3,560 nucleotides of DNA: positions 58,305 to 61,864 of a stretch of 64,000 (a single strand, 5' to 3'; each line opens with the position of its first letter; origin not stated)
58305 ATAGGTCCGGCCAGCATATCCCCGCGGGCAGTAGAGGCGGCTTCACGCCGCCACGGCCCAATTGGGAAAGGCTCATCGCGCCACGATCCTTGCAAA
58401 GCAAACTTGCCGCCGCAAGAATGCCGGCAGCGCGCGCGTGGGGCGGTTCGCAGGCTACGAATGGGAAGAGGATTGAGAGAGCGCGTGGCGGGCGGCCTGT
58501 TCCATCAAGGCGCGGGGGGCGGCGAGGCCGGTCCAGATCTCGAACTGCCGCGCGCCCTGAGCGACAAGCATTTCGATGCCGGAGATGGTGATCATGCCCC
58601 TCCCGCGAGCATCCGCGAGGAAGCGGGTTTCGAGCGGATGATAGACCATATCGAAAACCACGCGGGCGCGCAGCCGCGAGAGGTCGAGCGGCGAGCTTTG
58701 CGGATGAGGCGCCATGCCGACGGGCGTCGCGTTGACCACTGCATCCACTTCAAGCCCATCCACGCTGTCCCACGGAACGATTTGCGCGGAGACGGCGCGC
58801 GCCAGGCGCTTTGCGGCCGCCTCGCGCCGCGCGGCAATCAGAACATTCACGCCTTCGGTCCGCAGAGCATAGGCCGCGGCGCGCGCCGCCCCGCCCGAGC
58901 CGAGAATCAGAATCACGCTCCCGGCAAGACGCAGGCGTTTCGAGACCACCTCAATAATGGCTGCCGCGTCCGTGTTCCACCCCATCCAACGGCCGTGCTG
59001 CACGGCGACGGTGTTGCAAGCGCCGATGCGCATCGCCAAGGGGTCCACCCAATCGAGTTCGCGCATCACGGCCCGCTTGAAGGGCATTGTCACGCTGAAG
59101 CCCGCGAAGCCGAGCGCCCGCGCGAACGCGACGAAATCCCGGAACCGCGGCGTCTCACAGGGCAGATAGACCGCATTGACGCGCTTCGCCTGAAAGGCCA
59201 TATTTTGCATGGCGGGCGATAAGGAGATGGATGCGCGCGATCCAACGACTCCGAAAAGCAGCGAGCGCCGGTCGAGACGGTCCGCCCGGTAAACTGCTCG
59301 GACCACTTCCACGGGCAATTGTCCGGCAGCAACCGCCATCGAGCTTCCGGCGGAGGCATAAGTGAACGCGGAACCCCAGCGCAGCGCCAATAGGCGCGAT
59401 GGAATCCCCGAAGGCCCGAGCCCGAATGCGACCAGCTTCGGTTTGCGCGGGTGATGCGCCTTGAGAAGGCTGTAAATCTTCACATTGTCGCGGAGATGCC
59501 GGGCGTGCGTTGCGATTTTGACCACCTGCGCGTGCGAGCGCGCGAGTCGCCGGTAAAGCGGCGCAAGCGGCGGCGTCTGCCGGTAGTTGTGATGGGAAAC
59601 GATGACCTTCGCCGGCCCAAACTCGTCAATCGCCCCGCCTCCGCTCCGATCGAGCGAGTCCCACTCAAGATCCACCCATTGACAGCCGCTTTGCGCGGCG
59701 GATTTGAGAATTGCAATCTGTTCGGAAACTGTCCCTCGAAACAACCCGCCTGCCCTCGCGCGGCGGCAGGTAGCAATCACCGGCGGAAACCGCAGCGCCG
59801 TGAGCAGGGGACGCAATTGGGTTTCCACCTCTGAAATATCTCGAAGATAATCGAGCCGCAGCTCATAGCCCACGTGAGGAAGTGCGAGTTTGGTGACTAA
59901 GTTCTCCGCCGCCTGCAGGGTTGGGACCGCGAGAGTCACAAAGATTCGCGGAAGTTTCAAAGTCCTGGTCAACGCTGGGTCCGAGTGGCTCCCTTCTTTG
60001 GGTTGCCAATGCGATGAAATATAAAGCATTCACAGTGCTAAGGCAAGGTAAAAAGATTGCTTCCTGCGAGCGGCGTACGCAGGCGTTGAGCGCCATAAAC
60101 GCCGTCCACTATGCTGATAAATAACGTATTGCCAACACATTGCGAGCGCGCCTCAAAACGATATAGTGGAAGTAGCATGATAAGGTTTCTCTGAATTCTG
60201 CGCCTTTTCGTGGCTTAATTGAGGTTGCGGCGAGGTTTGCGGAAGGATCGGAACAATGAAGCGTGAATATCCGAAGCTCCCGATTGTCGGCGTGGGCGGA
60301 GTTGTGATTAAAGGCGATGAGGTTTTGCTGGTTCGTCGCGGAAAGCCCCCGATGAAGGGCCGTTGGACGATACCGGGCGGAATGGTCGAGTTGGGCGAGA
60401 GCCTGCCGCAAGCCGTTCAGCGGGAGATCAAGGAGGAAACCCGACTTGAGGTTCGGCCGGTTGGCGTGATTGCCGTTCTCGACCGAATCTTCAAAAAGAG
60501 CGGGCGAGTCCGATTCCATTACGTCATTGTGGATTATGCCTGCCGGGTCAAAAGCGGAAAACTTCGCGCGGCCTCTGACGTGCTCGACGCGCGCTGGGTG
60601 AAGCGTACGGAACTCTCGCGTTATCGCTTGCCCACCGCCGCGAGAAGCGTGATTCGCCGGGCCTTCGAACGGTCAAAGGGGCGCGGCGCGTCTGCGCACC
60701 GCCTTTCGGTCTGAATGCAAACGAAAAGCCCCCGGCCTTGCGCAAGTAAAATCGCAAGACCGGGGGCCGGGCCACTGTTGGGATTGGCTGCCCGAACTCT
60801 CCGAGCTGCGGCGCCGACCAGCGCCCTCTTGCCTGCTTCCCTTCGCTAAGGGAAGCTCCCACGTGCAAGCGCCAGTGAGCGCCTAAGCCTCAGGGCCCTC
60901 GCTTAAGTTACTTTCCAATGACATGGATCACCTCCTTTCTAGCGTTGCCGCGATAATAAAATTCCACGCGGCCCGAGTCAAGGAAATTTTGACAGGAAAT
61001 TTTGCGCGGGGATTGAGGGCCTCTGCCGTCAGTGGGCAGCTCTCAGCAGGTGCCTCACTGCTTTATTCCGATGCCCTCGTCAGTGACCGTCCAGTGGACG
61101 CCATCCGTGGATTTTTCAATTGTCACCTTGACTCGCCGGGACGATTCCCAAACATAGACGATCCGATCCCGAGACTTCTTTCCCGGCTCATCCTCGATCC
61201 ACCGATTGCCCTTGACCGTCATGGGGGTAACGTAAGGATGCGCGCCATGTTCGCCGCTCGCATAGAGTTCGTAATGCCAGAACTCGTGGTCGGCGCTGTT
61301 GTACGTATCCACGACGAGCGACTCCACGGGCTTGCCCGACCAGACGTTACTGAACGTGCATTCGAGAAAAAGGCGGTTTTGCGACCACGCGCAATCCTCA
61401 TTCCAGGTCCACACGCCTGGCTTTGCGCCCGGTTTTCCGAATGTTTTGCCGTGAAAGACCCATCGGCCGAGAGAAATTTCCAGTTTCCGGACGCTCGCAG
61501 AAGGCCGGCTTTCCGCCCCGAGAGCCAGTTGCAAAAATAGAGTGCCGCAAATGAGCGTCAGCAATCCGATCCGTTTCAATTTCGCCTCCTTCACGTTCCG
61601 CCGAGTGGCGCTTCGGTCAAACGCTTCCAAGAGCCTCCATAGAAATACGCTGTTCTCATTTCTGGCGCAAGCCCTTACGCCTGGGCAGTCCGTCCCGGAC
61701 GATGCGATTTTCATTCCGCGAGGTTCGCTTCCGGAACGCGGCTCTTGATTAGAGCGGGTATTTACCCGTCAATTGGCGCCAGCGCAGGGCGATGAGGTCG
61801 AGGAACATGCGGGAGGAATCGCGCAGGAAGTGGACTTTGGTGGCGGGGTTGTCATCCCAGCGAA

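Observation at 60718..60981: Self-contained mini-gene: near-consensus promoter, 16-nt perfect anti-Shine-Dalgarno complement, 13-codon sORF, structured tail and intrinsic terminator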

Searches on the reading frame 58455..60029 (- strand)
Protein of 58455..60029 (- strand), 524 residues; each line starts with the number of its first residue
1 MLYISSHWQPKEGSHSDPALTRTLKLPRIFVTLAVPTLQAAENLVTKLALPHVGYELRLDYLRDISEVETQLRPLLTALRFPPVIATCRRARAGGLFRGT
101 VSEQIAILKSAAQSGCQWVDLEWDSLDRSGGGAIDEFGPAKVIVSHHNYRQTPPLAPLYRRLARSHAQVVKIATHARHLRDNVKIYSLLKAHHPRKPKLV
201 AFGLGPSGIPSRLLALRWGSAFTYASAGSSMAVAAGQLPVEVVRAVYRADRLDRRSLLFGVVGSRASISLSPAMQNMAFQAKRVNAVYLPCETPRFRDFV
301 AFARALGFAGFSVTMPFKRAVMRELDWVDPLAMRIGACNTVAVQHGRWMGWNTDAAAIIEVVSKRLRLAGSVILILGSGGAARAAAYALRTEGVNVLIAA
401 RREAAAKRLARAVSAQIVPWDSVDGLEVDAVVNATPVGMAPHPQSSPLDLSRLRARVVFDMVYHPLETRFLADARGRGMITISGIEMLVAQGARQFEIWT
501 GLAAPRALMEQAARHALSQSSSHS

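Call 64: search_protein_families(library=pfam, proteins=[window:58455-60029:-], max_evalue=0.01)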
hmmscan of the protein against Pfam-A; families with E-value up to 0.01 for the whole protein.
window:58455-60029:- (524 aa): 6 families
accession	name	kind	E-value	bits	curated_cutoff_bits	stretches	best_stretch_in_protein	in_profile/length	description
PF01487.21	DHquinase_I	-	3.9e-37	129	22.2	1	55-247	27-230/230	Type I 3-dehydroquinase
PF08501.16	Shikimate_dh_N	-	2.4e-22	79.4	27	1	261-341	1-83/83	Shikimate dehydrogenase substrate binding domain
PF18317.6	SDH_C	-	1.1e-13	51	25.8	1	484-514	1-31/31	Shikimate 5'-dehydrogenase C-terminal domain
PF01488.26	Shikimate_DH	-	0.0002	21.9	24.3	1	364-435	5-83/138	Shikimate / quinate 5-dehydrogenase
PF03807.23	F420_oxidored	-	0.0013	19.8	21.6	1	373-441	2-73/94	NADP oxidoreductase coenzyme F420-dependent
PF07991.19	KARI_N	-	0.0026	17.8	20.6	1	368-418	2-52/165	Acetohydroxy acid isomeroreductase, NADPH-binding domain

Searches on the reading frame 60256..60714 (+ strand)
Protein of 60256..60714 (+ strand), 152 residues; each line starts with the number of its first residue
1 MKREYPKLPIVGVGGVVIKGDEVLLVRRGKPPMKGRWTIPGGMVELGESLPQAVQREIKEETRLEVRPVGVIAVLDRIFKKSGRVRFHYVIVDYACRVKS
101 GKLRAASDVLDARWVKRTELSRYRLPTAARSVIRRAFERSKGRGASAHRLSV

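Call 64: search_protein_families(library=pfam, proteins=[window:60256-60714:+], max_evalue=0.01)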
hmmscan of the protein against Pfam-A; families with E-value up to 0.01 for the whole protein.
window:60256-60714:+ (152 aa): 2 families
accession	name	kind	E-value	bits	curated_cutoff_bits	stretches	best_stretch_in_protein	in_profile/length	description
PF00293.34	NUDIX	-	6.3e-22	78.5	21.1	1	11-135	4-133/134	NUDIX domain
PF14815.12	NUDIX_4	-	1.3e-09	38.2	35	1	15-134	3-112/113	NUDIX domain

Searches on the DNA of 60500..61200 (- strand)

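Call 4: search_rna_families(source=window, start=60500, end=61200, threshold=evalue, max_evalue=10, show_alignments=3)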
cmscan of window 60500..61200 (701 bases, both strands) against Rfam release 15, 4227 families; matches with E-value up to 10: 8.
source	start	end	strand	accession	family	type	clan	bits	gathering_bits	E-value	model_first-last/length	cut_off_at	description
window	60720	60945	-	RF02471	Ms_IGR-5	Gene; sRNA;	-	26.4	45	0.0005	1-184/184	no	Actinobacteria sRNA Ms_IGR-5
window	60835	60947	-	RF01867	CC2171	Gene; sRNA;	-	22.4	75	0.013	1-159/159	no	caulobacter sRNA CC2171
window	60612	60800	-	RF00261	IRES_L-myc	Cis-reg; IRES;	-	19.9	60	0.11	1-221/221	no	L-myc internal ribosome entry site (IRES)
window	60728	60767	-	RF03834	mir-3173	Gene; miRNA;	-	17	84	4.3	20-59/80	no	mir-3173 microRNA precursor family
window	60807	60860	-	RF03057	nhaA-I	Cis-reg; riboswitch;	-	16.8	37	0.8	1-55/55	no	nhaA-I RNA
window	60748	60833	-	RF02967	DUF3800-VII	Gene; sRNA;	-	15.8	36.2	5.1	1-90/90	no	DUF3800-VII RNA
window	60728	60767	-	RF04159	MIR1437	Gene; miRNA;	-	15.1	168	9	1-192/192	no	MIR1437 microRNA precursor family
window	60715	60811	-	RF01719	Pseudomon-1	Gene; sRNA;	-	14.8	50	3.8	1-116/116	no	Pseudomon-1/ErsA RNA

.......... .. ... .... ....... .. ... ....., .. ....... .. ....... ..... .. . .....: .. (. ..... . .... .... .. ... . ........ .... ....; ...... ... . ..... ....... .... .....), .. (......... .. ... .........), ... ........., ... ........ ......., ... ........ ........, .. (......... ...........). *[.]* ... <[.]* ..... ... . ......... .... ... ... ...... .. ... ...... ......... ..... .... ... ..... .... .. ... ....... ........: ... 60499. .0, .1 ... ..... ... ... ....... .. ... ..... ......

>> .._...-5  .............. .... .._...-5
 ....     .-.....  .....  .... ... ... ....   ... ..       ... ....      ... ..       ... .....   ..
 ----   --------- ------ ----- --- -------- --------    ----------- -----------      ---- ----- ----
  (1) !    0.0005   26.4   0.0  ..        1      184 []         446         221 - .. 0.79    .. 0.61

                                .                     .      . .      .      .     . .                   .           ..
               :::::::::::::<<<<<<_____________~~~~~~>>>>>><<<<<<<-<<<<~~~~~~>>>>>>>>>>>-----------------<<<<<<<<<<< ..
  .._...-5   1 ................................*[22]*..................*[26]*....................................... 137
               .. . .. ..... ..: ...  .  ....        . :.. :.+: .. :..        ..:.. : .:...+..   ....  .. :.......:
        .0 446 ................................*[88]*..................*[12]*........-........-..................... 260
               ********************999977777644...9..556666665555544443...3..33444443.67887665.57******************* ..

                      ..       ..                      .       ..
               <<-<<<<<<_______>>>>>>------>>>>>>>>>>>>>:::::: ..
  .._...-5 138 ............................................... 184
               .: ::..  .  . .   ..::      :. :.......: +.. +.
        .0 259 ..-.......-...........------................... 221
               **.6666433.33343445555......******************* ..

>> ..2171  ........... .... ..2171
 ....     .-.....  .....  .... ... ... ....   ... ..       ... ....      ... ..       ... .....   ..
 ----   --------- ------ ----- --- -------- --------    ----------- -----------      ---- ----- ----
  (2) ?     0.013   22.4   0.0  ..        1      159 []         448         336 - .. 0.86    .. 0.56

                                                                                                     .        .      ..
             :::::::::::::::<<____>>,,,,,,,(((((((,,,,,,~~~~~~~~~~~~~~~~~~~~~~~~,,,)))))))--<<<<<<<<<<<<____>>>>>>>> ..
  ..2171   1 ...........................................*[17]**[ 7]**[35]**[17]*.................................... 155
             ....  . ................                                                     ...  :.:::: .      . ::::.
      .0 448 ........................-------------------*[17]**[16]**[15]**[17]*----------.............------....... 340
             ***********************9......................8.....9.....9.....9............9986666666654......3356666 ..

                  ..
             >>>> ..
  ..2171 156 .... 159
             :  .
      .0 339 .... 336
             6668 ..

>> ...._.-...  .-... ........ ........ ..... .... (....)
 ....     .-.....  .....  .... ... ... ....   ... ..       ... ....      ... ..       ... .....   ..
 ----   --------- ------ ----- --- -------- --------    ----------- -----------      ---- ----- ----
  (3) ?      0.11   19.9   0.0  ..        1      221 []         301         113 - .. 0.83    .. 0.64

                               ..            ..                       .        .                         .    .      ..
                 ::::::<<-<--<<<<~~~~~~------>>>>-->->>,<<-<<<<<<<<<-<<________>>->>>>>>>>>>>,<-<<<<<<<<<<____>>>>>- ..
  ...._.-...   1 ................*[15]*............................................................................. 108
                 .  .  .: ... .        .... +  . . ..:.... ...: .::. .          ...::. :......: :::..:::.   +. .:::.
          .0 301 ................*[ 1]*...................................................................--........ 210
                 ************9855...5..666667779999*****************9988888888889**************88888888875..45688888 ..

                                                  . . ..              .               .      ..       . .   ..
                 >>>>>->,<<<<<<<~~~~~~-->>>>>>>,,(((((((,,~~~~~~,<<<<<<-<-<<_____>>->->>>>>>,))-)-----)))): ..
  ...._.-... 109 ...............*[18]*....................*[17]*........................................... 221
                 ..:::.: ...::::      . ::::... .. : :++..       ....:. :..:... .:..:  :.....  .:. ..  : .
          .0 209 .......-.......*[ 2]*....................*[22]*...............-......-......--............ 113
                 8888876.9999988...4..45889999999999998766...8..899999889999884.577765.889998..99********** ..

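Call 74: build_rna_model(alignment_id=A3)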
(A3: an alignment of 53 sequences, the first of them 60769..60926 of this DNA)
Model R1 built from alignment A3 (53 sequences, 210 columns); structure: RNAalifold consensus.
model positions 162; base pairs 21; branch points 2; effective number of sequences 2.47; information 0.59 bits per position. Calibrated on 0.2 Mb of random sequence (short: E-values are rough).
structure used (alignment columns):
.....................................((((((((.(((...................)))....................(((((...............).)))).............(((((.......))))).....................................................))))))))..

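Call 76: search_with_rna_model(model_id=R1, sources=[L001, L002, L003, L004, L005, L006, L008, L009, L010, L012, L013, L014, L015, L016, L017, L019, L020, L021, L022, L023, L025, L029, L030, L031, L032, L033, L034, L035, L036, L039, L042, L044, L045, L046, L047, L048, L049, L050, L052, L054, L055, L056, L057, L059, L060, L062, L064, L065, L067, L068, L069, L070, L071, L072, L074, L076, L077, L078, L079, L080, L081, L082, L083, L084, L085, L086, L087, L089, L092, L095, L096, L097, L099, L100, L104, L105, L106, L107, L108, L109, L110, L111, L112, L113, L114, L115, L116, L117, L118, L119, L120, L241, L245, L246, L247, L249, L250, L251, L252, window], max_evalue=1)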
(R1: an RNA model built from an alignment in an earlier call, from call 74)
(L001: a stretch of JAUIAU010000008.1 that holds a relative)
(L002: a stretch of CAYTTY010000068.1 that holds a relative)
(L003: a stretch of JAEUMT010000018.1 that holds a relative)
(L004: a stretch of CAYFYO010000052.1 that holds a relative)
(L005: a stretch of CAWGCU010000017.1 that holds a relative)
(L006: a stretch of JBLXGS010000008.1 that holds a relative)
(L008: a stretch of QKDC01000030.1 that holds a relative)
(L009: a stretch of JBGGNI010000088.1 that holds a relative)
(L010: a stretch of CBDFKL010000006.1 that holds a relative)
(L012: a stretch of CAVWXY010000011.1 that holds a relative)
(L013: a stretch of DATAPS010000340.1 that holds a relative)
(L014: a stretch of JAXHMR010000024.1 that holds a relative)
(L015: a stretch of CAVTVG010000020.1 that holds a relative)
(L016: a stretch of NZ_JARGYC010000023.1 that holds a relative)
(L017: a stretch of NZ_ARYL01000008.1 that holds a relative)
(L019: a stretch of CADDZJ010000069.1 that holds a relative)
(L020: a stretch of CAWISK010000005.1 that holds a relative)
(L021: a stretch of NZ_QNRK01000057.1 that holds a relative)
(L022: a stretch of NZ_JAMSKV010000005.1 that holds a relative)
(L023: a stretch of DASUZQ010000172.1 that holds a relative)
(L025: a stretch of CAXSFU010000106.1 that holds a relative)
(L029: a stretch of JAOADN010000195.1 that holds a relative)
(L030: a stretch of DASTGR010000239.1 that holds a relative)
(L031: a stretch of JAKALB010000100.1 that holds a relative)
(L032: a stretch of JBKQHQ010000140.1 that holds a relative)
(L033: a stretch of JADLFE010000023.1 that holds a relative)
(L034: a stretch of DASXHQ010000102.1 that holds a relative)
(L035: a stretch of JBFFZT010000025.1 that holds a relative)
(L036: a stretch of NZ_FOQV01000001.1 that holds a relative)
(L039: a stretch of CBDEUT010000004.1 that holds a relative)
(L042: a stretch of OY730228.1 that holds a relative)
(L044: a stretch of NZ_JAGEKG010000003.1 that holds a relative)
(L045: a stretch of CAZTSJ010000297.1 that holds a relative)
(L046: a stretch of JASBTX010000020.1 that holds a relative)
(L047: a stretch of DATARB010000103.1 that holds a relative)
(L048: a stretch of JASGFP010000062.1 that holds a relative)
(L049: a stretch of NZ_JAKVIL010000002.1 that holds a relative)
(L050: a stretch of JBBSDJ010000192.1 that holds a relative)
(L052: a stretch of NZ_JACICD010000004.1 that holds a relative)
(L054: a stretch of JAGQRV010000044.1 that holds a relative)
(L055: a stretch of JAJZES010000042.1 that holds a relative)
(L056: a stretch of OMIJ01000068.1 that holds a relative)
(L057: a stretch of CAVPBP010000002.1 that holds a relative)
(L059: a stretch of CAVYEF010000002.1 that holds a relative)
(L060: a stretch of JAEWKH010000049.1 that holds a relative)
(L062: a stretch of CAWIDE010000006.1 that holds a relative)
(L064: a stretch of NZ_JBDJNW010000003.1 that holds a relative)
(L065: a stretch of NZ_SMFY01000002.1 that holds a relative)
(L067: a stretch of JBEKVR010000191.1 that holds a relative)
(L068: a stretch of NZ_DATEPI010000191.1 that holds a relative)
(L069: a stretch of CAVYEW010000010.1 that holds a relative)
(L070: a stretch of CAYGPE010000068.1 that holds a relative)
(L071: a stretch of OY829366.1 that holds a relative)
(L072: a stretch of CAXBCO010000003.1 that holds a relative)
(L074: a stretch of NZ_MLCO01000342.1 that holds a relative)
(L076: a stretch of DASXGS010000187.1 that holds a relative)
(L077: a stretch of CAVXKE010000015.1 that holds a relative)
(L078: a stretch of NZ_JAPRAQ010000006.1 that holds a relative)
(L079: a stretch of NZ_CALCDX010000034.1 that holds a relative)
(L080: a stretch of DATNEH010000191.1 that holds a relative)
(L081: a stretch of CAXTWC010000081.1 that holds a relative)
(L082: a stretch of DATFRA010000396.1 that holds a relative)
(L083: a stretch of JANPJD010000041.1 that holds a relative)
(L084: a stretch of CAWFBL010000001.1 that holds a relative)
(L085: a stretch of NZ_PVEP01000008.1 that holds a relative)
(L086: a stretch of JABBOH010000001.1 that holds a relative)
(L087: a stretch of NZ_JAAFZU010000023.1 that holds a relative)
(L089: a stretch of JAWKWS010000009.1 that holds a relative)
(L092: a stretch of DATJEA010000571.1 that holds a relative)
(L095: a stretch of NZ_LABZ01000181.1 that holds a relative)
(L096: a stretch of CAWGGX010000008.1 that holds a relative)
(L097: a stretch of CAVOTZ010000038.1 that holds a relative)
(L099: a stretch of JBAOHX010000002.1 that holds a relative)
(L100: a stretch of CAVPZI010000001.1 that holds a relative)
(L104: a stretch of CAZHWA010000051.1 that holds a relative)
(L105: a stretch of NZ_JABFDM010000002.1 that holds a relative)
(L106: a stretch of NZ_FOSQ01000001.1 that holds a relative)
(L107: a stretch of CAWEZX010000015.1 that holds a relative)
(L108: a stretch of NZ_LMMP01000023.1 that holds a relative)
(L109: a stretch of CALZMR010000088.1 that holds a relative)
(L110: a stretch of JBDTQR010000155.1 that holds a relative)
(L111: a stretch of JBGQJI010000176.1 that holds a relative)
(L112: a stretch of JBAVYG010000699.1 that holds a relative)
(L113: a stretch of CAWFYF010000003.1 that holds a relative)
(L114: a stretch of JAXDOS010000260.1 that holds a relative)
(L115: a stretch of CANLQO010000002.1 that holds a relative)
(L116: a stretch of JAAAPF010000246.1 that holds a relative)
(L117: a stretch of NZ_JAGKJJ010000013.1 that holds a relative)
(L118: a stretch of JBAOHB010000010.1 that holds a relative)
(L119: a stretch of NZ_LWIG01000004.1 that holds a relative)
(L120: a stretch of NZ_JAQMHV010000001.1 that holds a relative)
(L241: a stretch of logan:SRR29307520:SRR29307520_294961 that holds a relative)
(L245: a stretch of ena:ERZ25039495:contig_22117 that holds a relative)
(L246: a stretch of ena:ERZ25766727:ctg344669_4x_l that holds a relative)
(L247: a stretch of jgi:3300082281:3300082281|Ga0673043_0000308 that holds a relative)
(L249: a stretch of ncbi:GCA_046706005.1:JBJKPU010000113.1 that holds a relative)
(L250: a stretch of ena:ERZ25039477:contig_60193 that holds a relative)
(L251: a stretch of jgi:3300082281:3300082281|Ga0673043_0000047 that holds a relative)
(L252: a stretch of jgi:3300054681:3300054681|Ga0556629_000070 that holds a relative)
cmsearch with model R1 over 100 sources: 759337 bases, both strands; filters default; matches with E-value up to 1: 10.
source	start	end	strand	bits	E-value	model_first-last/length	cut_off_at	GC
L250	2327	2488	+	159.3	6.4e-46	1-162/162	no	0.6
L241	2879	3039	+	142.6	7.2e-41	1-162/162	no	0.58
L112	3412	3579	-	142.5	7.6e-41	1-162/162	no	0.58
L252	2430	2589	+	142.1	9.8e-41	1-162/162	no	0.52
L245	2819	2978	+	140.2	3.7e-40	1-162/162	no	0.53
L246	2807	2967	+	138.1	1.6e-39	1-162/162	no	0.58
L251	2316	2480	+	126.1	6.4e-36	1-162/162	no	0.59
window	60769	60926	-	124.2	2.5e-35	1-162/162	no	0.63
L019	6455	6665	+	107.1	3.5e-30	1-162/162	no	0.64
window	60804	60890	+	10.8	0.39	38-126/162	no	0.67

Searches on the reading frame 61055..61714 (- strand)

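Call 64: search_protein_families(library=pfam, proteins=[window:61055-61714:-], max_evalue=0.01)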
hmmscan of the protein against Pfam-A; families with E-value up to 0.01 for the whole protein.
window:61055-61714:- (219 aa): 1 family
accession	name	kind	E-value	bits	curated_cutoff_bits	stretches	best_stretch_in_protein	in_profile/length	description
PF07617.17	DUF1579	-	0.00066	20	25.2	1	76-145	7-76/155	Protein of unknown function (DUF1579)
